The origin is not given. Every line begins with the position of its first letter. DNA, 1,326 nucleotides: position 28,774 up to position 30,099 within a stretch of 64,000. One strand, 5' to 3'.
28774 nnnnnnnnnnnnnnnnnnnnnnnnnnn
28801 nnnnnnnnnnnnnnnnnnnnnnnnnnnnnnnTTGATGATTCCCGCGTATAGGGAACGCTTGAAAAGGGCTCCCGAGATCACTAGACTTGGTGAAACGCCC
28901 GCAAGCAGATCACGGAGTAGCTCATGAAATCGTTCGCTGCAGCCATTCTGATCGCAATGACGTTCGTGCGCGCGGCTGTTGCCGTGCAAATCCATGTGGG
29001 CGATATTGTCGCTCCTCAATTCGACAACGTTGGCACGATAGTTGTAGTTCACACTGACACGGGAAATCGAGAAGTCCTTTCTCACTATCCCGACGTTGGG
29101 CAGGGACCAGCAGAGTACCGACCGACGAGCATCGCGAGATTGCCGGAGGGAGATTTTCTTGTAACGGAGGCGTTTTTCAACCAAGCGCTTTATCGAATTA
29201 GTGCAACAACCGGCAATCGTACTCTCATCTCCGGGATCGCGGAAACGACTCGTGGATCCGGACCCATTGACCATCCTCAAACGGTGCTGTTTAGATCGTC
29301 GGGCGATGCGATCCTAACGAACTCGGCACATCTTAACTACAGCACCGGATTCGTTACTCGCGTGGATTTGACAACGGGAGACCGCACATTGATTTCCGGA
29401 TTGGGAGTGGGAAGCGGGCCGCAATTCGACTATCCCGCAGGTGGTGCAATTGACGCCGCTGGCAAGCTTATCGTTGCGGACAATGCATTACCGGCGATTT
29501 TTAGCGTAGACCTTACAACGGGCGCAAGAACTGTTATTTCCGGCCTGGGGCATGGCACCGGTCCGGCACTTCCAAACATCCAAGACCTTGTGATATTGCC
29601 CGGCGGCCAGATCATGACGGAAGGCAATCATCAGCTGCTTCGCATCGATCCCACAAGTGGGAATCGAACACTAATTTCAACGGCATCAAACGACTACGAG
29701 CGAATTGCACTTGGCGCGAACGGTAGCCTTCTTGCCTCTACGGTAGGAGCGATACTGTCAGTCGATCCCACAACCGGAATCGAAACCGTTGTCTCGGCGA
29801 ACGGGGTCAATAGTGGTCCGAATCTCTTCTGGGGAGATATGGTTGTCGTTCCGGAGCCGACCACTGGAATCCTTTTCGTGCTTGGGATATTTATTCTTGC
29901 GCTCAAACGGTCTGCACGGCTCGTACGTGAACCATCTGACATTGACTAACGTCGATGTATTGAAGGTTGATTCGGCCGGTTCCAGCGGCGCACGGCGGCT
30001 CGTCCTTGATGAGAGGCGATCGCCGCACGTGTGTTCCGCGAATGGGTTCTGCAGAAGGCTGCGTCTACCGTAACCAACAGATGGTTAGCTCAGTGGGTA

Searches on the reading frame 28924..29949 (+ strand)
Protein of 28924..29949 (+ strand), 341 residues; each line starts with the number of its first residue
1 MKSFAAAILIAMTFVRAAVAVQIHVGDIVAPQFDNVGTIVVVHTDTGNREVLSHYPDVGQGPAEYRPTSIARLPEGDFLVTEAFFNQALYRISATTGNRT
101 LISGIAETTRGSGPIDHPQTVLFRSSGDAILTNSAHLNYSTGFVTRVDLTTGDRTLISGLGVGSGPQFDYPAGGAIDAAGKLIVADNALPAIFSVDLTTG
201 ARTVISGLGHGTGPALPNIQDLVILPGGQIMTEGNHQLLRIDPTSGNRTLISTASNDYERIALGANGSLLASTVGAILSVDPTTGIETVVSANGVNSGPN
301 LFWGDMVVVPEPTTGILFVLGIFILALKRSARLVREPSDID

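Call 25: search_protein_families(library=pfam, proteins=[window:28924-29949:+], max_evalue=0.001)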
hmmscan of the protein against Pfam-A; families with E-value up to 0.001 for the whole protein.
window:28924-29949:+ (341 aa): 1 family
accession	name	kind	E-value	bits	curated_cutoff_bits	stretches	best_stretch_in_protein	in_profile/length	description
PF21959.2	DUF6923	-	2.7e-06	27.8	27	0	172-256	90-172/234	Repeat of unknown function (DUF6923)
